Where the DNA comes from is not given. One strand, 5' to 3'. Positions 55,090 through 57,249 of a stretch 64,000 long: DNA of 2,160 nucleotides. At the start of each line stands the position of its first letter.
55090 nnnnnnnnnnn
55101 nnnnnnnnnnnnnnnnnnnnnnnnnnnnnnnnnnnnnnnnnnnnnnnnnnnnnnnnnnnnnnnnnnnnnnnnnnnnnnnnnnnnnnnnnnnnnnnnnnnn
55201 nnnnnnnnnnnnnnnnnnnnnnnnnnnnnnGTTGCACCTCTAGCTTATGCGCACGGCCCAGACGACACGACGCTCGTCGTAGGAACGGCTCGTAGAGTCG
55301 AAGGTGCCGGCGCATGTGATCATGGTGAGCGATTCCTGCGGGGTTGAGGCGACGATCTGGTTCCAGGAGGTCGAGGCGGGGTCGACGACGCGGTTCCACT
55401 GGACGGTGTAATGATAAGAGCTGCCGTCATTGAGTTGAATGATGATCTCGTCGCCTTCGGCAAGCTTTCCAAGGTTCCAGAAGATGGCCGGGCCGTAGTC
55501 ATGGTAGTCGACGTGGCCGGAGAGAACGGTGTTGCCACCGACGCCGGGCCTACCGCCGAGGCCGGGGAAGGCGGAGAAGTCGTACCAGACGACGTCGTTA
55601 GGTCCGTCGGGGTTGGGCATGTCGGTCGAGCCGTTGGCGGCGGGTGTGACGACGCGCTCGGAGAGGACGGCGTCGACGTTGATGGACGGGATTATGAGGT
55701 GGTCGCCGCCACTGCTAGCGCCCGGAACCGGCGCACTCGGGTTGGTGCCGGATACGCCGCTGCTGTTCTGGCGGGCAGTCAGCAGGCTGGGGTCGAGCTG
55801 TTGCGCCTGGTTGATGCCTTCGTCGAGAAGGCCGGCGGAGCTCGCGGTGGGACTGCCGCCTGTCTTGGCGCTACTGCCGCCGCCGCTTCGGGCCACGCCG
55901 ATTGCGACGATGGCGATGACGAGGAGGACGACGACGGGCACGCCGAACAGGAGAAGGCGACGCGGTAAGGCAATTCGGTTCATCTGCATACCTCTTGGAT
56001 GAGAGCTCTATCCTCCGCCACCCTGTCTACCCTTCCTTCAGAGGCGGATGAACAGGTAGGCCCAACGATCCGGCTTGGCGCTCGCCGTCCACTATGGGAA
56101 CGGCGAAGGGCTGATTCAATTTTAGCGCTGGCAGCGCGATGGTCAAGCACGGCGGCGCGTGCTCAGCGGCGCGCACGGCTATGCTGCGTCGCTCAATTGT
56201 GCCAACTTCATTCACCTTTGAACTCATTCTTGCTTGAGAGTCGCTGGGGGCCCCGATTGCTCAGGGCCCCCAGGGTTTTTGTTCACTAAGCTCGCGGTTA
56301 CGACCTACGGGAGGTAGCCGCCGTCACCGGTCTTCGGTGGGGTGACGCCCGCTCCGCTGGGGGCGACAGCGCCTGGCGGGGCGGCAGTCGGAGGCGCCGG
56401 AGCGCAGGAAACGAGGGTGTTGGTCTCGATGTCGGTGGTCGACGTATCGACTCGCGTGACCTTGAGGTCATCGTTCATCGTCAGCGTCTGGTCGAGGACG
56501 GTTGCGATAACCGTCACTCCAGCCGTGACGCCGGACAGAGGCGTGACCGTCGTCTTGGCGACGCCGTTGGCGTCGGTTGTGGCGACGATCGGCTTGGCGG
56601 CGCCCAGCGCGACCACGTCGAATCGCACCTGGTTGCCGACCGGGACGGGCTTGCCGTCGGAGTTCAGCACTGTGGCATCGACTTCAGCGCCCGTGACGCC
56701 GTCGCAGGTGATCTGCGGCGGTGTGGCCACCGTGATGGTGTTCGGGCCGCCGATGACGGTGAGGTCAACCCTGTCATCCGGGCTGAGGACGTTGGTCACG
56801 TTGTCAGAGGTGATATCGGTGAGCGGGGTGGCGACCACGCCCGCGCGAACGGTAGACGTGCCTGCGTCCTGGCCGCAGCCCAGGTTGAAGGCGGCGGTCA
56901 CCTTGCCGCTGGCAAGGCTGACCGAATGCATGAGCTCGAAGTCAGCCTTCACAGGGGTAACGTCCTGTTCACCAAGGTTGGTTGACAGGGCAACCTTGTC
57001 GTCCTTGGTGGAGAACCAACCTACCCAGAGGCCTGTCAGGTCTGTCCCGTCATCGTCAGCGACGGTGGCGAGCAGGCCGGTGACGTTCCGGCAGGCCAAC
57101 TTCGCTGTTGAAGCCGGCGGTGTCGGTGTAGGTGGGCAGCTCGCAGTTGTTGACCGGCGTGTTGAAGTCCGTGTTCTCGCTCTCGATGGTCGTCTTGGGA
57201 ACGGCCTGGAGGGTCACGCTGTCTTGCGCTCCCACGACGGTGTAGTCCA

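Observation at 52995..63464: Four tandem sortase paralogues next to a battery of surface proteins with PP(K/N/G)TG sorting signals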

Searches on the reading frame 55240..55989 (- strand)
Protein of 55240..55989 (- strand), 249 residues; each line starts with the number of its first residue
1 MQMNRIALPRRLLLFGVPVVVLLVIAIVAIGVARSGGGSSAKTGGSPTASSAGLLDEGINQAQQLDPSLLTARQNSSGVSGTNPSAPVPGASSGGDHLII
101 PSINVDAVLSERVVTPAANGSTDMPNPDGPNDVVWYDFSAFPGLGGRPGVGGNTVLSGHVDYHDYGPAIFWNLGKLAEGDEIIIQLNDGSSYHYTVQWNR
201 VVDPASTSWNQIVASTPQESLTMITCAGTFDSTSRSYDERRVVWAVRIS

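Call 3: search_protein_families(library=pfam, proteins=[window:55240-55989:-], max_evalue=0.01)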
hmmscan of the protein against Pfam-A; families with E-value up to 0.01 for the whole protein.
window:55240-55989:- (249 aa): 1 family
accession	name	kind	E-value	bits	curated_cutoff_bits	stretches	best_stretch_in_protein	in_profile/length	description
PF04203.18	Sortase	-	2.2e-21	76.3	26.6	1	99-247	2-124/125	Sortase domain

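Call 4: search_protein_families(library=ncbifam, proteins=[window:55240-55989:-], max_evalue=0.01)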
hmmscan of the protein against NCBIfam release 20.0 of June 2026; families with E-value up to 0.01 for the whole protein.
window:55240-55989:- (249 aa): 7 families
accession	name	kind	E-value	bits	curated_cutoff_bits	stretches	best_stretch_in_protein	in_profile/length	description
NF033748.1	class_F_sortase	subfamily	1.8e-26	92.7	166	1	93-246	9-153/155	class F sortase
NF058671.1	sortase_SrtD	exception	9.2e-10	38.5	140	1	148-226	100-168/187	class D sortase, LPxTATN-specific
NF033746.1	class_D_sortase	subfamily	2.4e-09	37.1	165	1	148-226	46-114/135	class D sortase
NF033745.1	class_C_sortase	subfamily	8.2e-09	35.5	160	1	150-235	133-213/220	class C sortase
TIGR03784.1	marine_sortase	equivalog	9.4e-09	35.1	158.25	1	148-244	87-173/174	class GN sortase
NF033747.1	class_E_sortase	subfamily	4.5e-08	33.2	160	1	147-245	108-203/211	class E sortase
TIGR01076.1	sortase_fam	subfamily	6.5e-07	29.2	39.35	1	151-244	41-124/136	sortase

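Call 64: predict_structure(alignment_id=A3)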
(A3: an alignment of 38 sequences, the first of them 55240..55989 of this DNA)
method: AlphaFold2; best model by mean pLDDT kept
length: 249 residues; sequences in the alignment: 38
mean_pLDDT: 81.6   pTM: 0.77
mean pLDDT of the five models: 81.6, 81.2, 80.4, 79.1, 76.4
residues with pLDDT >= 90: 128; 70-90: 59; 50-70: 32; < 50: 30
segments of 3 or more residues with pLDDT < 50: 29-48
pLDDT, mean of each block of 10 residues (from residue 1): 53 51 53 41 45 62 78 88 93 87 97 88 86 95 95 96 88 96 97 97 85 95 93 86 96
secondary structure, 60 per line:
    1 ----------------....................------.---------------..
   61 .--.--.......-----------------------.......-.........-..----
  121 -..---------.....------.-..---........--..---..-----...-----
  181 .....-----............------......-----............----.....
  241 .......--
elements in order: H17-36 H67-73 E97-100 E105-113 E133-137 E151-158 E181-185 E191-202 H209-213 E220-231 E236-247

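Call 67: fold_search(model_id=the predicted structure, library=pdb)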
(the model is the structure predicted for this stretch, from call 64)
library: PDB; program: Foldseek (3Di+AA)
matches with E <= 10: 292; with E <= 0.001: 103
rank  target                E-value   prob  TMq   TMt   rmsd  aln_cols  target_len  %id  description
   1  4d70_A                1.1e-09  1.00  0.44  0.66   3.0       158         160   21  Structural, biophysical and biochemical analyses of a Clostridium perfringens Sortase D5 transpeptidase (released 2015-07-15)
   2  2xwg_B                2.1e-09  1.00  0.44  0.58  11.8       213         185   19  Crystal structure of sortase C-1 from Actinomyces oris (formerly Actinomyces naeslundii) (released 2011-02-23)
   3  3o0p                  2.3e-09  1.00  0.42  0.53  11.1       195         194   18  Pilus-related Sortase C of Group B Streptococcus (released 2011-03-09)
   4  9m5i_A                2.5e-09  1.00  0.41  0.59   4.6       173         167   23  Crystal Structure of the double mutant (P94A and Y128F) of Sortase E from Thermobifida fusca (released 2026-03-11)
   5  9m4u_A                2.5e-09  1.00  0.42  0.59   5.1       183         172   22  Crystal Structure of Sortase E mutant P94A from Thermobifida fusca (released 2026-03-04)
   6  4g1j_A                3.0e-09  1.00  0.43  0.52   8.7       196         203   18  Sortase C1 of GBS Pilus Island 1 (released 2012-12-05)
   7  2xwg_D                3.3e-09  1.00  0.44  0.58  11.3       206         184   19  Crystal structure of sortase C-1 from Actinomyces oris (formerly Actinomyces naeslundii) (released 2011-02-23)
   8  3tbe_D                3.5e-09  1.00  0.44  0.56   9.6       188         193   19  The crystal structure of the complex of Streptococcus agalactiae sortase C1 and MTSET (released 2011-10-26)
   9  4g1h                  3.5e-09  1.00  0.44  0.60  10.0       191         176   19  Group B Streptococcus Pilus Island 1 Sortase C2 (released 2012-12-05)
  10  3rbj_B                4.2e-09  1.00  0.43  0.56   9.1       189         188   21  Crystal Structure of the lid-mutant of Streptococcus agalactiae Sortase C1 (released 2011-09-07)
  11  3tbe_C                4.2e-09  1.00  0.44  0.57  11.8       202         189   18  The crystal structure of the complex of Streptococcus agalactiae sortase C1 and MTSET (released 2011-10-26)
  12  6ixz_B                4.5e-09  1.00  0.41  0.57   4.0       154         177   21  X-ray structure of sortase C from Clostridium perfringens SM101 (released 2019-08-14)
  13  3tbe_A                5.1e-09  1.00  0.42  0.52   5.5       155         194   22  The crystal structure of the complex of Streptococcus agalactiae sortase C1 and MTSET (released 2011-10-26)
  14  9m2g_A                5.1e-09  1.00  0.41  0.58   4.6       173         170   22  Crystal Structure of the double mutant (Y128F and C222A) of Sortase E from Thermobifida fusca (released 2026-03-04)
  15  2xwg_E                5.1e-09  1.00  0.44  0.60  10.9       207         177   19  Crystal structure of sortase C-1 from Actinomyces oris (formerly Actinomyces naeslundii) (released 2011-02-23)
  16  2xwg_C                5.4e-09  1.00  0.43  0.60  10.2       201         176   17  Crystal structure of sortase C-1 from Actinomyces oris (formerly Actinomyces naeslundii) (released 2011-02-23)
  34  2xwg_A                1.6e-08  1.00  0.45  0.60  11.0       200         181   22  Crystal structure of sortase C-1 from Actinomyces oris (formerly Actinomyces naeslundii) (released 2011-02-23)
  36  7f87_A                2.3e-08  1.00  0.42  0.70   4.7       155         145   19  Crystal structure of housekeeping sortase SrtA bound with self derived tripeptide from Lactobacillus rhamnosus GG (released 2022-07-06)
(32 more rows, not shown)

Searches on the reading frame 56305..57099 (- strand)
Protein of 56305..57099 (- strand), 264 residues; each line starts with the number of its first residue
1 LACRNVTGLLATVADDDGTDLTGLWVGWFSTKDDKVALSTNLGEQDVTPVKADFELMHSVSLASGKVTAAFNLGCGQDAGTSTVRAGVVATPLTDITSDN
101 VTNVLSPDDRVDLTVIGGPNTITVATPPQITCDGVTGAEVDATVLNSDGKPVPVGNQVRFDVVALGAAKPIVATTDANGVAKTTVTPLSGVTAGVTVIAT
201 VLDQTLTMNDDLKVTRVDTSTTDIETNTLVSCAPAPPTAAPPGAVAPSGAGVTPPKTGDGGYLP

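Call 3: search_protein_families(library=pfam, proteins=[window:56305-57099:-], max_evalue=0.01)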
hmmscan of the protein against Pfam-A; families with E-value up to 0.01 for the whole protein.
window:56305-57099:- (264 aa): 2 families
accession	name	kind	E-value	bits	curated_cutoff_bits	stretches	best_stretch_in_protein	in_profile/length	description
PF02369.22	Big_1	-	2.7e-05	24.6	34.9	1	125-205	6-84/93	Bacterial Ig-like domain (group 1)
PF09134.16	Invasin_D3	-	0.0007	20.5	33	1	122-205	5-86/98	Invasin, domain 3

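Call 4: search_protein_families(library=ncbifam, proteins=[window:56305-57099:-], max_evalue=0.01)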
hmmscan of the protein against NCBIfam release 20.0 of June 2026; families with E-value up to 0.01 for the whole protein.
window:56305-57099:- (264 aa): 0 families
